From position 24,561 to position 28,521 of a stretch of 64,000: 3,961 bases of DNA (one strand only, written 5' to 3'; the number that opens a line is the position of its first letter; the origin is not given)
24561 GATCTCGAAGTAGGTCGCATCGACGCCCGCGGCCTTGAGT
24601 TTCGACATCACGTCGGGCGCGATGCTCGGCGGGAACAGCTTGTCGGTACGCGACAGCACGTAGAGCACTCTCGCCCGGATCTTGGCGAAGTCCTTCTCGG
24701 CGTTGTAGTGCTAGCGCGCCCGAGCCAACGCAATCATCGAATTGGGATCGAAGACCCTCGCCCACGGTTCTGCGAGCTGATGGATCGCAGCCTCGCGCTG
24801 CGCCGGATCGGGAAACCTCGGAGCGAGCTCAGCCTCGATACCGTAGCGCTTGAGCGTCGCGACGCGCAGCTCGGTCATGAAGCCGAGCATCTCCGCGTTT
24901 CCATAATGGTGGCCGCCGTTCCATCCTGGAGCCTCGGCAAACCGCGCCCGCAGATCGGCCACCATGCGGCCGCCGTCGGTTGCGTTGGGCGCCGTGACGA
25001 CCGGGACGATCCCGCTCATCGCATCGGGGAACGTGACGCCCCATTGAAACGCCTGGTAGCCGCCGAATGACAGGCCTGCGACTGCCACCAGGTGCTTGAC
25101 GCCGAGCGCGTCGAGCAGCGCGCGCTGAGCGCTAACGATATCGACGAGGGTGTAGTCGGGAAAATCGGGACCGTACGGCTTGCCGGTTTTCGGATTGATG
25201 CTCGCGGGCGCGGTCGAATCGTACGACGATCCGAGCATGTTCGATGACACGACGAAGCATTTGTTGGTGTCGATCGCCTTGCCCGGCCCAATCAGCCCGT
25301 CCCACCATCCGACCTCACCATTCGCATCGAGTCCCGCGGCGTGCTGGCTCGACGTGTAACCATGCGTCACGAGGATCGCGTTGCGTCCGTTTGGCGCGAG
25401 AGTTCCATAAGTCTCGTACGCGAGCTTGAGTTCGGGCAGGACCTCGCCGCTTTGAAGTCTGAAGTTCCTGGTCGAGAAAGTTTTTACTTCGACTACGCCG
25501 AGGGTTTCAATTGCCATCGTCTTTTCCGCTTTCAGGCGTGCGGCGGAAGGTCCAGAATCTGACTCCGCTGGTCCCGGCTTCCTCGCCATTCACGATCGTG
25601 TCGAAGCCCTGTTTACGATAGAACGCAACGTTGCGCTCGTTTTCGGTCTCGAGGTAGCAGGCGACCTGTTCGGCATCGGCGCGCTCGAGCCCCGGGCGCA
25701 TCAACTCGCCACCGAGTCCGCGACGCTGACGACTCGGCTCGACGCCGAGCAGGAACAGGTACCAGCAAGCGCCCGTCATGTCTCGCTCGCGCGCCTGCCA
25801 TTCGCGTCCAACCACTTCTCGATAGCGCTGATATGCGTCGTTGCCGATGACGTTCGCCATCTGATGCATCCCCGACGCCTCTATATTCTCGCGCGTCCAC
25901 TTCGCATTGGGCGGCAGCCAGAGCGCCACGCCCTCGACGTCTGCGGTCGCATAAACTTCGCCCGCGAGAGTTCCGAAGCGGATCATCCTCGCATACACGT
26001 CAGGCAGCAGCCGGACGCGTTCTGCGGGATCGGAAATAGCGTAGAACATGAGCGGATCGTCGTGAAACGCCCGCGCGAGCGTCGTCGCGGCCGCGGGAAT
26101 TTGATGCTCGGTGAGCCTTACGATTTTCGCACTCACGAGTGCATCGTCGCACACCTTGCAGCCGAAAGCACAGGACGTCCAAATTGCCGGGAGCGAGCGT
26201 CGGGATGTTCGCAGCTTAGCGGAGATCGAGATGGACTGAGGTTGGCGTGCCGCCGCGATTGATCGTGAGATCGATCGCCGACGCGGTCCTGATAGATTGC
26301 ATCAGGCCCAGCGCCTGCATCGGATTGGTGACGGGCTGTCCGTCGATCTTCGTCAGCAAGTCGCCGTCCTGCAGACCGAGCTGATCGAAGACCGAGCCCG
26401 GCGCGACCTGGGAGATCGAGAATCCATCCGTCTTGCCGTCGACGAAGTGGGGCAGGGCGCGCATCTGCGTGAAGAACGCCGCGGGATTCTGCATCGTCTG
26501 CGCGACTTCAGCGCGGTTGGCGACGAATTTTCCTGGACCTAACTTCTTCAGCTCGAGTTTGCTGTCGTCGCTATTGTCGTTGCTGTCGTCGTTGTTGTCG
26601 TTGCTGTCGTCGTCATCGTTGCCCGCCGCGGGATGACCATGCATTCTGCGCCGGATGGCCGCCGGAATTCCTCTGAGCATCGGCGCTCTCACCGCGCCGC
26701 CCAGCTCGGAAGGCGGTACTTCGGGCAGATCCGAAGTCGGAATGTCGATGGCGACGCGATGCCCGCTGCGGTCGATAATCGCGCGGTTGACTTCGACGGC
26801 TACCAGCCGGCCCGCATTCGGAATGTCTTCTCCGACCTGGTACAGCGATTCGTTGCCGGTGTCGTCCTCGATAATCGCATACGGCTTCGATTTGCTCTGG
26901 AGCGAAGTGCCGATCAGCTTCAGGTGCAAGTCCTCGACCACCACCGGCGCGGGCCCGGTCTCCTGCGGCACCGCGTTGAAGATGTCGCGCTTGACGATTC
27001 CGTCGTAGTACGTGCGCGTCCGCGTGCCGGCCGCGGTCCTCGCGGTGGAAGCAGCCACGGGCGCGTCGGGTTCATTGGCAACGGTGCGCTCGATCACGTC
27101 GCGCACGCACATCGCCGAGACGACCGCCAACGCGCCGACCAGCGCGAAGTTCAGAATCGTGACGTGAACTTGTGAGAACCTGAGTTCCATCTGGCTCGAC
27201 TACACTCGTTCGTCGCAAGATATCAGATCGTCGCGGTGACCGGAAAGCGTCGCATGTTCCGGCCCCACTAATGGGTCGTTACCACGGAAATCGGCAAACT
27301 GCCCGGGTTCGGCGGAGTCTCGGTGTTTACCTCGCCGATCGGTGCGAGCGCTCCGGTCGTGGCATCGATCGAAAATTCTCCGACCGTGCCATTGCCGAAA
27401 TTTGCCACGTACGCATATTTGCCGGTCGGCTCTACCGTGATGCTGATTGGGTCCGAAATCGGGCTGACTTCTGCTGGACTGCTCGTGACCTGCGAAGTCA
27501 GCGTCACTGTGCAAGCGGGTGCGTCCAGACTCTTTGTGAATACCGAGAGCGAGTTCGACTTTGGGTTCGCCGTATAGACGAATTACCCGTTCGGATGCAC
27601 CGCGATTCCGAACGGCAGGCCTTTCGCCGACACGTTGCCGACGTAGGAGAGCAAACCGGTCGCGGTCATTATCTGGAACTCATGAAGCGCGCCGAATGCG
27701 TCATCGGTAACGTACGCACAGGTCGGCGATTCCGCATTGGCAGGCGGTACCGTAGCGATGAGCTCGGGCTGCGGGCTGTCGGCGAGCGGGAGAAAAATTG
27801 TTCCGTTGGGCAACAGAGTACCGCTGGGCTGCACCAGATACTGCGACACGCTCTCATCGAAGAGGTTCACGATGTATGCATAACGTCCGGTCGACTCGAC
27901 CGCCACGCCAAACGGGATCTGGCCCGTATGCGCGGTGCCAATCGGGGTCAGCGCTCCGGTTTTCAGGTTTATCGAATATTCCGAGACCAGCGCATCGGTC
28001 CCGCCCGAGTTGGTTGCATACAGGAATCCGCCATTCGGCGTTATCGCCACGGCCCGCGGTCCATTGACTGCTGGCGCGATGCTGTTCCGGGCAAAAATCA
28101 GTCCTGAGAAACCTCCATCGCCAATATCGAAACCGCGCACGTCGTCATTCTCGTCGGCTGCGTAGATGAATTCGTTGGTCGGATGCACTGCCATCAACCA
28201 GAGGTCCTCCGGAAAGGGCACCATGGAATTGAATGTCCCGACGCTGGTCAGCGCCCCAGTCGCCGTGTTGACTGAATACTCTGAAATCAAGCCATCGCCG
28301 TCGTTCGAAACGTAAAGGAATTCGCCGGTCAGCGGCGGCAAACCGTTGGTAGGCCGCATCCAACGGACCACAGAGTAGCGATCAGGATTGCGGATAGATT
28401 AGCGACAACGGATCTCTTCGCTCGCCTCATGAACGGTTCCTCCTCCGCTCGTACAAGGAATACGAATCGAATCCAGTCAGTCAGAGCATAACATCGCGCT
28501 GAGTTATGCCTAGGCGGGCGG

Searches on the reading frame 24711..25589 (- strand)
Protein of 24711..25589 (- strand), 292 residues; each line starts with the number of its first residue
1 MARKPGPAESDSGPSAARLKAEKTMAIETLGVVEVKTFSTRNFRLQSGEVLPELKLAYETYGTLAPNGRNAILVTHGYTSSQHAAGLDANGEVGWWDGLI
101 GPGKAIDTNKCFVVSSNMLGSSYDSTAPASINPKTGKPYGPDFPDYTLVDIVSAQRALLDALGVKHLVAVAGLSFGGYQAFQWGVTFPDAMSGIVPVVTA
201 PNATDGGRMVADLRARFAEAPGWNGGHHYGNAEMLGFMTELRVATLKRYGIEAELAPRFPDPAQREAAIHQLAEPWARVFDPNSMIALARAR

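Call 34: search_protein_families(library=pfam, max_evalue=0.000001, proteins=[window:24711-25589:-])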
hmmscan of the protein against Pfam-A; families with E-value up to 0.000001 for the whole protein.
window:24711-25589:- (292 aa): 1 family
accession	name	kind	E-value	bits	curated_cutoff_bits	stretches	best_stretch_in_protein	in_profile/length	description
PF00561.26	Abhydrolase_1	-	8.7e-10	39.1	25.8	1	71-202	2-105/245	alpha/beta hydrolase fold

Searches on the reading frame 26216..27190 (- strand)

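Call 35: search_protein_families(library=pfam, max_evalue=0.000001, proteins=[window:26216-27190:-])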
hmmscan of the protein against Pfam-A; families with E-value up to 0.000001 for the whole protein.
window:26216-27190:- (324 aa): 2 families
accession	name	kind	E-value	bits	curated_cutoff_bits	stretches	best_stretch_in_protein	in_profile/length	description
PF11356.14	T2SSC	-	7.9e-13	48.9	27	1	20-145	6-136/141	Type II secretion system protein C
PF17820.7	PDZ_6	-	1.8e-10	40.8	27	1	259-312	2-54/54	PDZ domain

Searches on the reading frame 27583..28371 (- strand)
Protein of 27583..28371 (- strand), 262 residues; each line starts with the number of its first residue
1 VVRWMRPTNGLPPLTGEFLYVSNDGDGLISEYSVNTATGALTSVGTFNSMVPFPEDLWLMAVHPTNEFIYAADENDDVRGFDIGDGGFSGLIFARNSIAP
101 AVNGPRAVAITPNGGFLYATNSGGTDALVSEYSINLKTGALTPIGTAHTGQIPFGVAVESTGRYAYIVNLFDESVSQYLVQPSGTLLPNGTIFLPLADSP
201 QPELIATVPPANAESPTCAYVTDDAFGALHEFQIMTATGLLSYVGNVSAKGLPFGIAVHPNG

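Call 35: search_protein_families(library=pfam, max_evalue=0.000001, proteins=[window:27583-28371:-])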
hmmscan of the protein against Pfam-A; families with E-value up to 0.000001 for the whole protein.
window:27583-28371:- (262 aa): 1 family
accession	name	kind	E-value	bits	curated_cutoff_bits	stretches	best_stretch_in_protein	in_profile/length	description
PF10282.15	Lactonase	-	7.2e-15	55.5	21.7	1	102-189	36-124/344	Lactonase, 7-bladed beta-propeller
